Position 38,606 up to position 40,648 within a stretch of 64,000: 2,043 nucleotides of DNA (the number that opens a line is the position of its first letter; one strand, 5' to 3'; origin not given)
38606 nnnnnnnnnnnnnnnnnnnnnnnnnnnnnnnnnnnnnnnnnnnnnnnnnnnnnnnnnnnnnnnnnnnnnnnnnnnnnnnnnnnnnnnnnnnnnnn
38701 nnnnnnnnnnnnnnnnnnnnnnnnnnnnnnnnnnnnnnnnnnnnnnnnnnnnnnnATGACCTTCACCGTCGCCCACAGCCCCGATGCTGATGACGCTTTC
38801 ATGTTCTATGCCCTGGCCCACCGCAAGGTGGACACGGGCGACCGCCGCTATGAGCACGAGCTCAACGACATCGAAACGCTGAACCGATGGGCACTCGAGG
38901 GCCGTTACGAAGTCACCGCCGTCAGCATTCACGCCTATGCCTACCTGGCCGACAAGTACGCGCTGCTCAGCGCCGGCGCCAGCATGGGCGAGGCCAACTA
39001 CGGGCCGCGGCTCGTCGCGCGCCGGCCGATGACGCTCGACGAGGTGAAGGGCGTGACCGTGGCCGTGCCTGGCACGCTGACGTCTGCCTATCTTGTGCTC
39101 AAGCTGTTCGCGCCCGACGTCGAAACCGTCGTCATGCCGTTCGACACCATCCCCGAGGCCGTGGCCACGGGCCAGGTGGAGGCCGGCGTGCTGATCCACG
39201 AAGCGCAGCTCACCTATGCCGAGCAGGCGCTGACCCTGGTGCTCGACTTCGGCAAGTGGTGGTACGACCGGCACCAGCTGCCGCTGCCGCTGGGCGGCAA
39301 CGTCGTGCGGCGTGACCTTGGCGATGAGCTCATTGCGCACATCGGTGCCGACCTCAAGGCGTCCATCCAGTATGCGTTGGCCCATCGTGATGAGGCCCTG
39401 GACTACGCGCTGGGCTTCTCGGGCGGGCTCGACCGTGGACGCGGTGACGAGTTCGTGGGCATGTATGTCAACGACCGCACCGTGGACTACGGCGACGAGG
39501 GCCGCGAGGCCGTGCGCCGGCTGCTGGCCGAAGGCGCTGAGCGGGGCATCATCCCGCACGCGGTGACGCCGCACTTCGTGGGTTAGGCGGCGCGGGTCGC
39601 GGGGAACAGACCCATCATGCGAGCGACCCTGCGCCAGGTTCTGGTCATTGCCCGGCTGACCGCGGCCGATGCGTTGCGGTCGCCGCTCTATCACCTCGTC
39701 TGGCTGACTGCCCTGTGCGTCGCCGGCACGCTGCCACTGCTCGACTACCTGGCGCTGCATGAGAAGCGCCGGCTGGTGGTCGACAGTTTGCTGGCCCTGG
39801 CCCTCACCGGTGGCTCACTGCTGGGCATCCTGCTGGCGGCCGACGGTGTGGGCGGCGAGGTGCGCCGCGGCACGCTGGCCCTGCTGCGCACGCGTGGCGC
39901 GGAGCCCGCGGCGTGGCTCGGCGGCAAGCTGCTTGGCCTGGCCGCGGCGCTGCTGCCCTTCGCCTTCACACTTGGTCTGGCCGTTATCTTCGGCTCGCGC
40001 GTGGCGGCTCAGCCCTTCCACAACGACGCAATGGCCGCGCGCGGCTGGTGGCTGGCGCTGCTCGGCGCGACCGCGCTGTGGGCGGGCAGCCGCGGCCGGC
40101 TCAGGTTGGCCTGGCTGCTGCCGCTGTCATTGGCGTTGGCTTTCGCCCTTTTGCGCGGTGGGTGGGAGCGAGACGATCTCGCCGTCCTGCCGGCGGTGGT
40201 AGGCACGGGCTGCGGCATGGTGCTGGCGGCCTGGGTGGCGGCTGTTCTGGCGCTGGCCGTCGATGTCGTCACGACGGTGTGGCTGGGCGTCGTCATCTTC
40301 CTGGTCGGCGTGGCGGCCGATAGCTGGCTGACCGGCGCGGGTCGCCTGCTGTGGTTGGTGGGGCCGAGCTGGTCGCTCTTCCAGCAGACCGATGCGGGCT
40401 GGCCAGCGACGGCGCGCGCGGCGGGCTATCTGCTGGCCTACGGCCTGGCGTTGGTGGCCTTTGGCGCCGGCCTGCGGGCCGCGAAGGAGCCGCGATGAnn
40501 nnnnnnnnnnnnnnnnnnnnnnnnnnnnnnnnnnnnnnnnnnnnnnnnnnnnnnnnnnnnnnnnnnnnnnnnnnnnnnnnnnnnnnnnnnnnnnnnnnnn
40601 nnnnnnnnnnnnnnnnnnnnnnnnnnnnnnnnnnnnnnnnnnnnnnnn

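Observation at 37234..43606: Six translationally coupled genes joining a DUF4139-like protein, an MqnD homolog and an atypical ABC transporter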

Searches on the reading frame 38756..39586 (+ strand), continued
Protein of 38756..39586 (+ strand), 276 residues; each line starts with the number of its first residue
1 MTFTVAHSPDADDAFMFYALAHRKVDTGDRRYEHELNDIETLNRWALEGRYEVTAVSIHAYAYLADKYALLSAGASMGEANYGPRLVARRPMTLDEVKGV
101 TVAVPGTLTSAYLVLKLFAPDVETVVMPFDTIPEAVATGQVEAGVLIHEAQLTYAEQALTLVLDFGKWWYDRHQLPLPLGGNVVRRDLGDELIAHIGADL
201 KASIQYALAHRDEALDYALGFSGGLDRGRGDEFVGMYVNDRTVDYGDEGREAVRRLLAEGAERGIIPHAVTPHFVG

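Call 18: find_related_loci(query=A1, collection=genome_contigs, flank=10000)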
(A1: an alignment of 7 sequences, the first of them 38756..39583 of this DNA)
Query A1 (276 aa) in genome_contigs; peptide patterns used: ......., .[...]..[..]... (x = any residue, [..] = any of these).
600 stretches matched a pattern (row limit reached: there are more); 596 encode a relative of the query (tblastn E <= 1e-3); the best 80 are kept; 80 distinct loci.
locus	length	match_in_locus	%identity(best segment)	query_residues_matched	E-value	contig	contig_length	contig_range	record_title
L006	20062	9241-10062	63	2-276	5e-109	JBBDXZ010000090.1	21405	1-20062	MAG: Gemmatimonadaceae bacterium isolate LejiaD_65_12 Lejia_D_3988_length_21405_cov_8, whole genome shotgun sequence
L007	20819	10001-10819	64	5-275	4e-109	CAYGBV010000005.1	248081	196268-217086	MAG TPA_asm: uncultured Gemmatimonadaceae bacterium isolate ERP108616_co1_411 genome assembly, contig: k119_1252516, who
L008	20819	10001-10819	62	2-275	1e-106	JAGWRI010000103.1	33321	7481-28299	MAG: Gemmatimonadota bacterium isolate REEB322 k141_1266029, whole genome shotgun sequence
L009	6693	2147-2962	59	3-275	3e-105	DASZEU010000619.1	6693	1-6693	MAG TPA_asm: Candidatus Angelobacter sp. isolate SMAG_U6502 k141_4868399, whole genome shotgun sequence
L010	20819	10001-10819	61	2-275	6e-104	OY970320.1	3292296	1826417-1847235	MAG: uncultured Gemmatimonadaceae bacterium isolate MFD00031.bin.c.2 genome assembly, chromosome: 1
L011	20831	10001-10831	62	1-275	2e-103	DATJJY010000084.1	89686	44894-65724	MAG TPA_asm: Gemmatimonadales bacterium isolate SMAG_U15578 k141_5513513, whole genome shotgun sequence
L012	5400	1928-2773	60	2-275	1e-103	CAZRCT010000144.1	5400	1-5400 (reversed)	MAG TPA_asm: uncultured Gemmatimonadaceae bacterium isolate SRP173033_co1_338 genome assembly, contig: NODE_42240_length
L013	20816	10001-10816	60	5-276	1e-103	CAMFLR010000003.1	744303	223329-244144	MAG: uncultured Isosphaeraceae bacterium isolate SRR12456171_bin.19_metaWRAP_v1.3_MAG genome assembly, contig: ERZ122899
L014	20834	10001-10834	61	1-276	2e-103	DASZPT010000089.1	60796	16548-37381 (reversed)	MAG TPA_asm: Gemmatimonadales bacterium isolate SMAG_U5978 k141_162837, whole genome shotgun sequence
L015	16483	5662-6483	59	2-275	6e-103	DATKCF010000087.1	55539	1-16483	MAG TPA_asm: Longimicrobiales bacterium isolate SMAG_U14439 k141_3456913, whole genome shotgun sequence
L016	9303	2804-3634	59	5-276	2e-102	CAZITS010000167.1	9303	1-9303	MAG TPA_asm: uncultured Pirellulaceae bacterium isolate binchicken_co46_675 genome assembly, contig: NODE_14582_length_9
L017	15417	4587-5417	59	5-276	1e-102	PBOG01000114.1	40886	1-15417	MAG: Planctomycetaceae bacterium isolate RS398 TaraRedSea_contig_87751, whole genome shotgun sequence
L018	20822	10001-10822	57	3-276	4e-102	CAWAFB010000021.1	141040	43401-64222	MAG: uncultured Acidobacteriaceae bacterium isolate MFD00731.bin.3.65 genome assembly, contig: contig_75560, whole genom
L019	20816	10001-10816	58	3-275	5e-102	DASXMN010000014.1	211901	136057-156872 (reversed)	MAG TPA_asm: Candidatus Angelobacter sp. isolate SMAG_U5329 k141_705862, whole genome shotgun sequence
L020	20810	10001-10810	56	5-275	5e-102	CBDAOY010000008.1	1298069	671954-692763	MAG: Terriglobia bacterium isolate 90597ecc-74e2-4125-9827-64c58cf94560 genome assembly, contig: contig_8, whole genome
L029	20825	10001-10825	58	2-276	1e-100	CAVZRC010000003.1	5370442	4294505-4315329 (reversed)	MAG: uncultured Planctomycetota bacterium isolate MFD09671.bin.2.109 genome assembly, contig: contig_1962, whole genome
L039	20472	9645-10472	60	2-275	1e-99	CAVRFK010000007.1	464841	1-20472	MAG: uncultured Gemmatimonadales bacterium isolate MFD04935.bin.2.102 genome assembly, contig: contig_15082, whole genom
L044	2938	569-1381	59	3-274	7e-102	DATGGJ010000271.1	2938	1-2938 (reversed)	MAG TPA_asm: Terriglobales bacterium isolate SMAG_U9751 k141_877894, whole genome shotgun sequence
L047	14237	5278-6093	55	2-274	3e-99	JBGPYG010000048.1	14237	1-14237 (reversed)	MAG: Pyrinomonadaceae bacterium isolate OBJ1_062018_090_19 k141_698308_length_14237_cov_29.4662, whole genome shotgun se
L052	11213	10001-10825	58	2-276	7e-99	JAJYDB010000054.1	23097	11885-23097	MAG: Planctomycetota bacterium isolate BP9.bin82 NODE_3903_length_23097_cov_1.710623, whole genome shotgun sequence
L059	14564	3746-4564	58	1-274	1e-98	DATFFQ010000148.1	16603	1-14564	MAG TPA_asm: Gemmatimonadaceae bacterium isolate SMAG_U8640 k141_1476194, whole genome shotgun sequence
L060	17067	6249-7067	57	2-275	1e-98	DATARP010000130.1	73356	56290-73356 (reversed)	MAG TPA_asm: Gemmatimonadaceae bacterium isolate SMAG_U5496 k141_5974058, whole genome shotgun sequence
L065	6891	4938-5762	57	2-276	4e-98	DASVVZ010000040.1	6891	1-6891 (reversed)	MAG TPA_asm: Pyrinomonadaceae bacterium isolate SMAG_U3357 k141_134339, whole genome shotgun sequence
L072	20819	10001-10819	54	2-275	1e-97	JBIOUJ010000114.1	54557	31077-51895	MAG: Pyrinomonadaceae bacterium isolate MAG137 k127_2460112, whole genome shotgun sequence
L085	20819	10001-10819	54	2-275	4e-97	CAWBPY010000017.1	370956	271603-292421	MAG: uncultured Acidobacteriota bacterium isolate MFD09206.bin.1.119 genome assembly, contig: contig_9515, whole genome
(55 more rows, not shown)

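Call 22: search_protein_families(library=pfam, proteins=[L039:10596-11663:+, L010:7563-9971:+, L085:8861-9982:+, L060:2551-2958:+, L044:3-509:+, L065:2719-3735:+, L047:3263-3745:+, L059:516-1718:+, L072:11244-12443:+, L008:7550-9109:-], max_evalue=0.00001)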
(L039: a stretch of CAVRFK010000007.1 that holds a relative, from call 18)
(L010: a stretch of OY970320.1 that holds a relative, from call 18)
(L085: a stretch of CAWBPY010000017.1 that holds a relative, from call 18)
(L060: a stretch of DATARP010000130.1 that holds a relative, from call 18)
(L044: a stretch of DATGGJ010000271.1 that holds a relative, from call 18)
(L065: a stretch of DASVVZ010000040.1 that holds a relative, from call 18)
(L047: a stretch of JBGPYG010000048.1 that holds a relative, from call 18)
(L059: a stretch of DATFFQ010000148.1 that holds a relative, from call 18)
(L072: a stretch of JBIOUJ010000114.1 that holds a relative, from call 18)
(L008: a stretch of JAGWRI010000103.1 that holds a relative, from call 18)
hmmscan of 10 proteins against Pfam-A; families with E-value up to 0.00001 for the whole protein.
L039:10596-11663:+ (356 aa): 3 families
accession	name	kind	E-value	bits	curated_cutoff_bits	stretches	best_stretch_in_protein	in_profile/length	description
PF13487.12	HD_5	-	2e-35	122.5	27.2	1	169-334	2-170/170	HD domain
PF00072.30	Response_reg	-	1.7e-25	89.8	30.2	1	13-121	2-110/111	Response regulator receiver domain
PF01966.28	HD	-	8.4e-15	55.5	22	1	183-301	3-114/116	HD domain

L010:7563-9971:+ (803 aa): 1 family
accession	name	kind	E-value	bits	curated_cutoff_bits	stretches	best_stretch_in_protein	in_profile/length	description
PF12773.13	DZR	-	5.9e-08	33.2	27.3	1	542-584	1-45/45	Double zinc ribbon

L085:8861-9982:+ (374 aa): 2 families
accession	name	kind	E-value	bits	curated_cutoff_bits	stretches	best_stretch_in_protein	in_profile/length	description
PF19288.4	CofH_C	-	2.6e-16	60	27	1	249-365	3-118/125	CofH/MqnC C-terminal region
PF04055.27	Radical_SAM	-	3.8e-13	50.4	29.5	1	67-237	2-163/166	Radical SAM superfamily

L060:2551-2958:+ (136 aa): 0 families

L044:3-509:+ (169 aa): 1 family
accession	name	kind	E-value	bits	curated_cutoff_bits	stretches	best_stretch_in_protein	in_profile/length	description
PF02632.19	BioY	-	1.4e-38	132.5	25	1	20-163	1-140/140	BioY family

L065:2719-3735:+ (339 aa): 1 family
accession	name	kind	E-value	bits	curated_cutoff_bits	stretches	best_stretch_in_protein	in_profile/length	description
PF01040.23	UbiA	-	1.3e-56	192.1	34.2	1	49-295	1-248/250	UbiA prenyltransferase family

L047:3263-3745:+ (161 aa): 0 families

L059:516-1718:+ (401 aa): 0 families

L072:11244-12443:+ (400 aa): 1 family
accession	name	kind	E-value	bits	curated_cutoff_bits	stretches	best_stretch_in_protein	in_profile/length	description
PF03544.19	TonB_C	-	9e-16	58.5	24.6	1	326-400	1-77/79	Gram-negative bacterial TonB protein C-terminal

L008:7550-9109:- (520 aa): 0 families

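Call 63: search_protein_families(library=ncbifam, proteins=[L004:5948-8374:+, L004:8371-9846:+, L004:3651-4085:+], max_evalue=0.001)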
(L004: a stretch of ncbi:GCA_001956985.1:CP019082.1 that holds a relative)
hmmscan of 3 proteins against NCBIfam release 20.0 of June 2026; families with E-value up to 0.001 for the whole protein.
L004:5948-8374:+ (808 aa): 0 families

L004:8371-9846:+ (491 aa): 0 families

L004:3651-4085:+ (144 aa): 0 families

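Call 71: search_protein_families(library=pfam, proteins=[L003:15314-15799:+, L003:15847-16692:+, L003:16700-17353:+], max_evalue=0.001)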
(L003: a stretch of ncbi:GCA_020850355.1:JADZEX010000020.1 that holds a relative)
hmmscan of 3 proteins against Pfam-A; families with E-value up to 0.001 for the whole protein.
L003:15314-15799:+ (161 aa): 2 families
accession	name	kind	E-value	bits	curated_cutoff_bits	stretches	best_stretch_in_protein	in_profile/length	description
PF12850.12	Metallophos_2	-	6.3e-34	117.6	27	1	1-151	1-153/154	Calcineurin-like phosphoesterase superfamily domain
PF00149.33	Metallophos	-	5.6e-06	27.3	21.5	1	1-69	1-79/191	Calcineurin-like phosphoesterase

L003:15847-16692:+ (281 aa): 0 families

L003:16700-17353:+ (217 aa): 0 families

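Call 87: search_protein_families(library=pfam, proteins=[L004:8371-9846:+, L003:13833-15317:+], max_evalue=10)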
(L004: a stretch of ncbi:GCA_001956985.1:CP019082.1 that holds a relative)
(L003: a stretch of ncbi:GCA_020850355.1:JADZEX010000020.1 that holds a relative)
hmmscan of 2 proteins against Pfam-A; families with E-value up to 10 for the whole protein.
L004:8371-9846:+ (491 aa): 0 families

L003:13833-15317:+ (494 aa): 1 family
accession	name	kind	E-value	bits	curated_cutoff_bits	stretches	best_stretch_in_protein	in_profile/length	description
PF09277.16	Erythro-docking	-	0.14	12.5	24.6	1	421-453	17-53/58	Erythronolide synthase, docking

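Call 88: find_encoding_contigs(protein=P0019, flank=10000, max_places=1)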
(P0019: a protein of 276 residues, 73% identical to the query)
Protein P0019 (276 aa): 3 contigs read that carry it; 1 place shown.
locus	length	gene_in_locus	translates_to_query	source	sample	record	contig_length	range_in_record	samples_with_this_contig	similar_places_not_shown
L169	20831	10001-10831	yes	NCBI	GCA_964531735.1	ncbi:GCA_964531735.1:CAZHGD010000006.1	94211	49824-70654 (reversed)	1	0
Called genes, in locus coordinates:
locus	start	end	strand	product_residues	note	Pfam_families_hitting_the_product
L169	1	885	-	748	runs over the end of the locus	PF07944:Beta-AFase-like_GH127_cat, PF20736:Glyco_hydro127M, PF20737:Glyco_hydro127C (weak)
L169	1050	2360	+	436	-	PF04734:Ceramidase_alk (faint)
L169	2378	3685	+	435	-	PF04734:Ceramidase_alk (faint)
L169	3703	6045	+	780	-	-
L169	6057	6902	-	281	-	PF00188:CAP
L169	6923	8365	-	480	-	-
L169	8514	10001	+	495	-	PF13598:DUF4139 (faint)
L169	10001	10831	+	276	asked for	PF02621:VitK2_biosynth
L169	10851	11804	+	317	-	PF12679:ABC2_membrane_2 (faint)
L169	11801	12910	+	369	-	-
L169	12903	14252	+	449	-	PF12679:ABC2_membrane_2 (weak)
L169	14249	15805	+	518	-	-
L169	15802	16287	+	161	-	PF00149:Metallophos (faint), PF12850:Metallophos_2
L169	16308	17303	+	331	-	PF04041:Glyco_hydro_130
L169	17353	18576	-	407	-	-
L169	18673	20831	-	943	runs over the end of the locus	PF08448:PAS_4, PF13426:PAS_9, PF01590:GAF, PF13185:GAF_2, PF08448:PAS_4, PF08448:PAS_4, PF00512:HisKA, PF02518:HATPase_c, +5 more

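Call 89: find_encoding_contigs(protein=P0012, flank=10000, max_places=1)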
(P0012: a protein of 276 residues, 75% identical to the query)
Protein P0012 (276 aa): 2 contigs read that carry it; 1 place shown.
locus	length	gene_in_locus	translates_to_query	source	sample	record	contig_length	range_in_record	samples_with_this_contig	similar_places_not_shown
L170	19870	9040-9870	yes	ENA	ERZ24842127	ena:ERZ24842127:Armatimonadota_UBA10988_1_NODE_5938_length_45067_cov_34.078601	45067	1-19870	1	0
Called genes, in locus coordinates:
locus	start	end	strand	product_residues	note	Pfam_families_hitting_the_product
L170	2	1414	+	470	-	?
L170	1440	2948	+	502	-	PF00884:Sulfatase, PF01663:Phosphodiest (faint), PF16347:SGSH_C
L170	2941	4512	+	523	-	PF00939:Na_sulph_symp, PF03600:CitMHS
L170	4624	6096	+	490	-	PF11283:DUF3084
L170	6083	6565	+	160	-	PF16921:Tex_YqgF (weak)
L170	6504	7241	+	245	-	-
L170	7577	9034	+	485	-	-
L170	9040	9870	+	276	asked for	PF02621:VitK2_biosynth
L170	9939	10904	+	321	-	-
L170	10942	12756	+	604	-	PF01145:Band_7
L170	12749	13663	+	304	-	PF01145:Band_7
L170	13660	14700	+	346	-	PF01145:Band_7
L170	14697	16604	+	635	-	PF00122:E1-E2_ATPase, PF00702:Hydrolase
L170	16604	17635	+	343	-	PF00005:ABC_tran, PF13304:AAA_21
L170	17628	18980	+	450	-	-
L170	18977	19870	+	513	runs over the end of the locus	-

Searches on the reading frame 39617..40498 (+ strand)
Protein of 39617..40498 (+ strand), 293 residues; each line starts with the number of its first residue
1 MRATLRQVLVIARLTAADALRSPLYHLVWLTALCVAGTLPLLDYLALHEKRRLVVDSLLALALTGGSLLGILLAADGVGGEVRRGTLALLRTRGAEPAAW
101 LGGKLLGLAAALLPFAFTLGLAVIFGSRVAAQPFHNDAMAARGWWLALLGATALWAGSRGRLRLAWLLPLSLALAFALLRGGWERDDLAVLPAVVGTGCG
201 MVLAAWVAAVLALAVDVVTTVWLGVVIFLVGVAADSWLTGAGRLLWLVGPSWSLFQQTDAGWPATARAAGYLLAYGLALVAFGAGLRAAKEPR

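Call 4: search_protein_families(library=pfam, proteins=[window:39617-40498:+], max_evalue=0.1)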
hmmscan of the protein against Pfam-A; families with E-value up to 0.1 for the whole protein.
window:39617-40498:+ (293 aa): 0 families

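Call 5: search_protein_families(library=ncbifam, proteins=[window:39617-40498:+], max_evalue=0.1)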
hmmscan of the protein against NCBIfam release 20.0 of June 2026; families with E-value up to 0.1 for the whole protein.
window:39617-40498:+ (293 aa): 0 families

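Call 59: search_solved_structures(query=window:39617-40495:+, max_evalue=10)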
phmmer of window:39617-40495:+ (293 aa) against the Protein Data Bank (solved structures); distinct sequences matched with E-value up to 10: 0.
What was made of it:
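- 39617..40498 (+): g3: membrane protein of 293 aa with about 6 TM segments, an ABC-2-like permease. No Pfam or PDB hit of its own was found (calls 4, 59).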
